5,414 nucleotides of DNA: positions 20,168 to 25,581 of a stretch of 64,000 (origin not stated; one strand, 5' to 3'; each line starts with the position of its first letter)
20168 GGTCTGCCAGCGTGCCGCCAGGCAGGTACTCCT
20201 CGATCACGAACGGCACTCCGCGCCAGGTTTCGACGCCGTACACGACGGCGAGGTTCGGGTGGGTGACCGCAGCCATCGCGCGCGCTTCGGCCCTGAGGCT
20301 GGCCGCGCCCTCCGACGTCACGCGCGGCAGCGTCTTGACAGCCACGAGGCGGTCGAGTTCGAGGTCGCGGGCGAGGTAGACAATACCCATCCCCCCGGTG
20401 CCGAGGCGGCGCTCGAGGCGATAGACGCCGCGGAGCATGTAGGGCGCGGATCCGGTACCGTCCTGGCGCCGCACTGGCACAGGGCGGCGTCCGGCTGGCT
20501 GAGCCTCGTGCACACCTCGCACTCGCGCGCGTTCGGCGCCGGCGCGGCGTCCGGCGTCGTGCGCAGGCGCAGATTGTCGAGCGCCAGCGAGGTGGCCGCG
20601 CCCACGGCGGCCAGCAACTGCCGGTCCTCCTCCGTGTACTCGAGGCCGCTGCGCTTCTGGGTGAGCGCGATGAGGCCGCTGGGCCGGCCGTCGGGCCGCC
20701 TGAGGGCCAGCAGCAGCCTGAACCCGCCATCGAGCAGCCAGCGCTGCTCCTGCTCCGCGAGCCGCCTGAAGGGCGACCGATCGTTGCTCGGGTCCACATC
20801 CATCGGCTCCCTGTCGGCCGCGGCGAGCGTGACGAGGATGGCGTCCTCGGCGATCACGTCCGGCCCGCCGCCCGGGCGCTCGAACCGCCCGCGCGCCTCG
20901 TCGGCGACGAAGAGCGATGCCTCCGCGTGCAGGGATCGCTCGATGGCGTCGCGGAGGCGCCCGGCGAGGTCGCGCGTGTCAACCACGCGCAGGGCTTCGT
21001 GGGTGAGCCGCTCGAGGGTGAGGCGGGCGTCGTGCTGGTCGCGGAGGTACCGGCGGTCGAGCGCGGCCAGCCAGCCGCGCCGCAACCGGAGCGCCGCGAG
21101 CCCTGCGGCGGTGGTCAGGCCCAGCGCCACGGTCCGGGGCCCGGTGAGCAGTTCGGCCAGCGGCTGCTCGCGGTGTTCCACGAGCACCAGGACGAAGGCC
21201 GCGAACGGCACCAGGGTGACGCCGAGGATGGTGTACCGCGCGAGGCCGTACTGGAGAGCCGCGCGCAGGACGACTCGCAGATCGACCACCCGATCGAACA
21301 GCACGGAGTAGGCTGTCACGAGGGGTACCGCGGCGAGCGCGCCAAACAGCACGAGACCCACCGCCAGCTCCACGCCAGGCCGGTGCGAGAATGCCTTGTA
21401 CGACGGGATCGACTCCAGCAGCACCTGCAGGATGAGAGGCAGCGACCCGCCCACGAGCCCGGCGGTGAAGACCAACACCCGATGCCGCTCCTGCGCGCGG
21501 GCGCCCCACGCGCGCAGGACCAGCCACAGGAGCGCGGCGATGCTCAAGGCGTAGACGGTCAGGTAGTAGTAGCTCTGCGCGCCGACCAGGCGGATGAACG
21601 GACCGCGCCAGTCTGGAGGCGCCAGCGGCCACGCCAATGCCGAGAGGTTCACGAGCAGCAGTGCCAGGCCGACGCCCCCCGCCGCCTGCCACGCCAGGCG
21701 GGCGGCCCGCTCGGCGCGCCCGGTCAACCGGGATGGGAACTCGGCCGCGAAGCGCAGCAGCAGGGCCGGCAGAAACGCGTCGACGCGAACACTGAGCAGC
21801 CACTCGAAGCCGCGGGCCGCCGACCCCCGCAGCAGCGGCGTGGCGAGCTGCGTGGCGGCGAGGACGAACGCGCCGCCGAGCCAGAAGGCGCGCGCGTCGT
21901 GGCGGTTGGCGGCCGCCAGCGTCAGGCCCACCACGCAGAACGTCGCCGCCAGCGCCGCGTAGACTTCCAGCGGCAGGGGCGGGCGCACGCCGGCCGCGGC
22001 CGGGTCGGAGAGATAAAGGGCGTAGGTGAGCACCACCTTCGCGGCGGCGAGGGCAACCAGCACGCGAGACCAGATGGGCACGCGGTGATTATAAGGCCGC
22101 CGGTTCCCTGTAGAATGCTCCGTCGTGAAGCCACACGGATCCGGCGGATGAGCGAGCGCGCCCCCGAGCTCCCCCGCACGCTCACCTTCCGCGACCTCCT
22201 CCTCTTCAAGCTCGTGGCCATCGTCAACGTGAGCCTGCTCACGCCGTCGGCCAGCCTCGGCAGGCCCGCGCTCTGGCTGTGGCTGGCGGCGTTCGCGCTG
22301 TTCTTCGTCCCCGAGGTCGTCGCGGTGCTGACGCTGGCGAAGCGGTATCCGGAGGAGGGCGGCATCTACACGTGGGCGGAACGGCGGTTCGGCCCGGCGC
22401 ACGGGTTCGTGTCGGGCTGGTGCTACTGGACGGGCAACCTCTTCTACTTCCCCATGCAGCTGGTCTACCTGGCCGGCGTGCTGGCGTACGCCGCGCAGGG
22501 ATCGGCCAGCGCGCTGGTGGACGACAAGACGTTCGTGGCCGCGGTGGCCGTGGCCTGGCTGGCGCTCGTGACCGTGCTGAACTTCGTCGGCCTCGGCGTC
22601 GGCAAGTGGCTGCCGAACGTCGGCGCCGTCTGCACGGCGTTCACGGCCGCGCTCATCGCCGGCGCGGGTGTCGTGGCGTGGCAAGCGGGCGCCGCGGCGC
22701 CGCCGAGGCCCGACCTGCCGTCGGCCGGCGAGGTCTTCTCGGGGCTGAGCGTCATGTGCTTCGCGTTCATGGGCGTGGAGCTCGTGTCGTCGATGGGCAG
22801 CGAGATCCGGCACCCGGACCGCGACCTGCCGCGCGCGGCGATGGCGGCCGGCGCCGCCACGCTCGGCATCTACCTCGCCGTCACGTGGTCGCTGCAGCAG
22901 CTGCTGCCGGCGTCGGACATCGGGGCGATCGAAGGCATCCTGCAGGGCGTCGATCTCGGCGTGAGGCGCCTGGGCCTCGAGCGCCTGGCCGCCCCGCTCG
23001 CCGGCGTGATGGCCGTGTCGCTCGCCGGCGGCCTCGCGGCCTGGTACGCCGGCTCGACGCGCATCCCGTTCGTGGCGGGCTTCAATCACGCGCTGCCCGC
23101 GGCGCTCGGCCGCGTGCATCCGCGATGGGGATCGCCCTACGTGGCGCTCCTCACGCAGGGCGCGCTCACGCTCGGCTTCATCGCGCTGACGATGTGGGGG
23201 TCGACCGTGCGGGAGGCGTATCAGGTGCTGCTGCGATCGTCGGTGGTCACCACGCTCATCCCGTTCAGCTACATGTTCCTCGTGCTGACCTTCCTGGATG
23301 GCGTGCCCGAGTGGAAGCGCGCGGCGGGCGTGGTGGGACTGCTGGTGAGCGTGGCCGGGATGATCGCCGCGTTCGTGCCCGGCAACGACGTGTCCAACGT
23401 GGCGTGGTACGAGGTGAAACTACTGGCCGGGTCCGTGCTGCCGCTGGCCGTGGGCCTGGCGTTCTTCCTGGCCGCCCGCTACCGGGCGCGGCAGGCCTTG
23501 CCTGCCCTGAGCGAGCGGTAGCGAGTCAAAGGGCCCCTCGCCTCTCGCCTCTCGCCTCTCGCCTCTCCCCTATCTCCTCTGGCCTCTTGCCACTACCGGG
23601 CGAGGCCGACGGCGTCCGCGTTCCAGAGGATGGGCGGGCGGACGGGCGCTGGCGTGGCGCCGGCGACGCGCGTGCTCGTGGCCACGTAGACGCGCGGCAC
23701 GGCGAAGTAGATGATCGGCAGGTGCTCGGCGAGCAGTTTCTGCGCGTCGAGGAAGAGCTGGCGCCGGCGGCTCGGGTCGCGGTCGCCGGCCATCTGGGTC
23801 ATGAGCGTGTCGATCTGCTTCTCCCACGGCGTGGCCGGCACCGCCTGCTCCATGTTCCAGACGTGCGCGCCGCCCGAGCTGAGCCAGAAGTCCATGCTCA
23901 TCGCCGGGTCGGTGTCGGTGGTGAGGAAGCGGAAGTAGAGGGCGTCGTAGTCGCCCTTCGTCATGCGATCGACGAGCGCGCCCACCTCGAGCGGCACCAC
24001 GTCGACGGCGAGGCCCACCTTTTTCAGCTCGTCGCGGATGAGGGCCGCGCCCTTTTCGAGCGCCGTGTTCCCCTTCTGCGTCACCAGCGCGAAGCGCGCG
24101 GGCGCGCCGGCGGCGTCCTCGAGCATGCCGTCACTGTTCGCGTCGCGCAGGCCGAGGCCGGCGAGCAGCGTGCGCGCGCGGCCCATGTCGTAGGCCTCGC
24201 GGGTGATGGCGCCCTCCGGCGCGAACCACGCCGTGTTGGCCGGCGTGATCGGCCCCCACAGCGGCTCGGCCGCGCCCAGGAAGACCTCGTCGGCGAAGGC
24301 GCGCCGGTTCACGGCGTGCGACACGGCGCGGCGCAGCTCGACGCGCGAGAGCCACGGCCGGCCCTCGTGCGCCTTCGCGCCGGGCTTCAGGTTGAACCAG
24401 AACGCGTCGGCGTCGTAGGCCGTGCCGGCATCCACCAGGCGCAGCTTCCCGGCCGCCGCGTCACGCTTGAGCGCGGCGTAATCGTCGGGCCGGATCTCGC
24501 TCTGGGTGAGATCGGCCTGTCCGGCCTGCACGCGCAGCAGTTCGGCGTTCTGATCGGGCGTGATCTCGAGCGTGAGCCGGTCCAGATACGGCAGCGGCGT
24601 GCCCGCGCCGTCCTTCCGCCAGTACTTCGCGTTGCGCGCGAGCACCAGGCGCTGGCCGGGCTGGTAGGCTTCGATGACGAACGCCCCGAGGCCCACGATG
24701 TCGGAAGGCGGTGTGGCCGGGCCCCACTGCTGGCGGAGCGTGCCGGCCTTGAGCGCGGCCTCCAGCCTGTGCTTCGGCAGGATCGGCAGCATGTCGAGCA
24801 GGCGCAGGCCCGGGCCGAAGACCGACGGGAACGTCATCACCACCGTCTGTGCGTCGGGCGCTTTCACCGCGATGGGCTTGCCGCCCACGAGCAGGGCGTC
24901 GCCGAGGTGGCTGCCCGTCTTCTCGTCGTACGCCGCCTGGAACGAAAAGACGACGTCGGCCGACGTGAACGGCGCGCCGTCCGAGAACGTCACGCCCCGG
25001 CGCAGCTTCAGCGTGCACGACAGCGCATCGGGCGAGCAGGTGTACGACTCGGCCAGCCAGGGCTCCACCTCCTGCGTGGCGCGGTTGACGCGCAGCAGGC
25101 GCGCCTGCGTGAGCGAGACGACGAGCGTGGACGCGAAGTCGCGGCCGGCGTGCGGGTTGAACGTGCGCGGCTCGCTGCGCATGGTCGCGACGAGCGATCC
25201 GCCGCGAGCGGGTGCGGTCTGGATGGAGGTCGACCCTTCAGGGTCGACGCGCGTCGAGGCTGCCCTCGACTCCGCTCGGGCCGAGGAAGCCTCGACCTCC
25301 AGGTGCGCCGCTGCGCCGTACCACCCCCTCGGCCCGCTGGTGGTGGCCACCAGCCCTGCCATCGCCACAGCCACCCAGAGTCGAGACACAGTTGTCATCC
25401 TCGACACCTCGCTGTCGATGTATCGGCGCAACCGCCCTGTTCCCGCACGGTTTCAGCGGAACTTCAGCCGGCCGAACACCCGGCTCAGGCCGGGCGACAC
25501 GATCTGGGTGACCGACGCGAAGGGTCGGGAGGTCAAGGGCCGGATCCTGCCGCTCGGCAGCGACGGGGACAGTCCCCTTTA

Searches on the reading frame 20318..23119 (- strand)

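Call 16: search_protein_families(library=pfam, proteins=[window:20318-23119:-], max_evalue=0.001)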
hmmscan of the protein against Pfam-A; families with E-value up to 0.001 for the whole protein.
window:20318-23119:- (933 aa): 1 family
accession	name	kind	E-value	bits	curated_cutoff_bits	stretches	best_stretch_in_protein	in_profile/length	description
PF13492.12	GAF_3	-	9.7e-05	23.2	27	1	793-849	75-129/129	GAF domain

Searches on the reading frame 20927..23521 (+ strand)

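Call 16: search_protein_families(library=pfam, proteins=[window:20927-23521:+], max_evalue=0.001)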
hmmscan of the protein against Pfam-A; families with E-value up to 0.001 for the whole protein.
window:20927-23521:+ (864 aa): 2 families
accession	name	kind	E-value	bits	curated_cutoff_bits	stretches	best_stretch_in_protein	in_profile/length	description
PF13520.12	AA_permease_2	-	1.3e-40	140.1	27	1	437-828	20-419/427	Amino acid permease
PF00324.27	AA_permease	-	9.8e-25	87.6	24.6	1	448-788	30-379/470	Amino acid permease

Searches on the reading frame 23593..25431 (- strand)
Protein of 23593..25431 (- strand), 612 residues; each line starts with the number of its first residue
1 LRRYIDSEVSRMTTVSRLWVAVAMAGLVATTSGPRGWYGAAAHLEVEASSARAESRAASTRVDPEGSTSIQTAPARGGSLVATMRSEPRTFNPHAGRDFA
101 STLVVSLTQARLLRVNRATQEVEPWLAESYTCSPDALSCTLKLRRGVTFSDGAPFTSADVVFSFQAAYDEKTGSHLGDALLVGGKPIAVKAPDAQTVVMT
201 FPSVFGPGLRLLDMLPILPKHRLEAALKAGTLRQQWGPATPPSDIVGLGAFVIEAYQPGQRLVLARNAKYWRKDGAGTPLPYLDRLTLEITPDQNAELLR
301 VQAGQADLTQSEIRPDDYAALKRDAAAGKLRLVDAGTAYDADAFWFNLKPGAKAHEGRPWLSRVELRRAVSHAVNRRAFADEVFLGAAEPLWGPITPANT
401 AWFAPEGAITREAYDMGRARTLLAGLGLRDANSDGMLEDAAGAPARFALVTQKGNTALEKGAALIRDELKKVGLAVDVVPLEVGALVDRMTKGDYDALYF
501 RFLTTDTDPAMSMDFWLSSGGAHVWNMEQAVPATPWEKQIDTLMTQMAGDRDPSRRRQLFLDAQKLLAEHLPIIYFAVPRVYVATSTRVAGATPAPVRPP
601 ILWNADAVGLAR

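Call 16: search_protein_families(library=pfam, proteins=[window:23593-25431:-], max_evalue=0.001)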
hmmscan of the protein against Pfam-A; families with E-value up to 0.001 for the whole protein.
window:23593-25431:- (612 aa): 1 family
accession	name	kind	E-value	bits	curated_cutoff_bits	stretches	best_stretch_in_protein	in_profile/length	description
PF00496.27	SBP_bac_5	-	1.5e-75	255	32.4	1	121-521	1-365/368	Bacterial extracellular solute-binding proteins, family 5 Middle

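Call 77: search_protein_families(library=ncbifam, proteins=[window:23593-25428:-], max_evalue=0.01)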
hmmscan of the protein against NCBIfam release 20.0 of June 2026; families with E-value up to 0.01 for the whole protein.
window:23593-25428:- (611 aa): 11 families
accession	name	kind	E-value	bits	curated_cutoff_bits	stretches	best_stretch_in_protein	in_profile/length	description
NF045467.1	Opp4A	equivalog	7.3e-43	146.6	650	2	244-592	207-542/556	oligopeptide ABC transporter substrate-binding protein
TIGR02294.1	nickel_nikA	equivalog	2.6e-31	108.7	393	1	111-580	39-478/501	nickel ABC transporter substrate-binding protein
NF045468.1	Opp5A_nikA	equivalog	1.8e-29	102.6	600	2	245-592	159-473/488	nickel ABC transporter substrate-binding protein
TIGR04028.1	SBP_KPN_01854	hypoth_equivalog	1e-24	87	468.5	2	242-601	160-503/509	TIGR04028 family ABC transporter substrate-binding protein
NF043070.1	DppA_dipep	equivalog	3.8e-24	85.2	1005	1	77-590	29-518/535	dipeptide ABC transporter periplasmic-binding protein DppA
NF047575.1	opine_bind_CntA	exception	1.8e-20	73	800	1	114-544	70-475/535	staphylopine-dependent metal ABC transporter substrate-binding lipoprotein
NF011689.0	PRK15109.1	equivalog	6.1e-19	68.1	560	2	245-577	213-509/547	ABC transporter substrate-binding protein SapA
NF011942.0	PRK15413.1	equivalog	2.4e-17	62.8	594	1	79-590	30-495/512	glutathione ABC transporter substrate-binding protein GsiB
NF007287.0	PRK09755.1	equivalog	1.5e-11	43.9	1098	1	84-573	40-498/535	ABC transporter substrate-binding protein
NF011684.0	PRK15104.1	equivalog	1.1e-09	37.6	947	1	78-323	40-285/543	oligopeptide ABC transporter substrate-binding protein OppA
NF043077.1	MMSYN1_0169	equivalog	0.0017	16.9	650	1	248-321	321-389/896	oligopeptide ABC transporter substrate-binding protein OppA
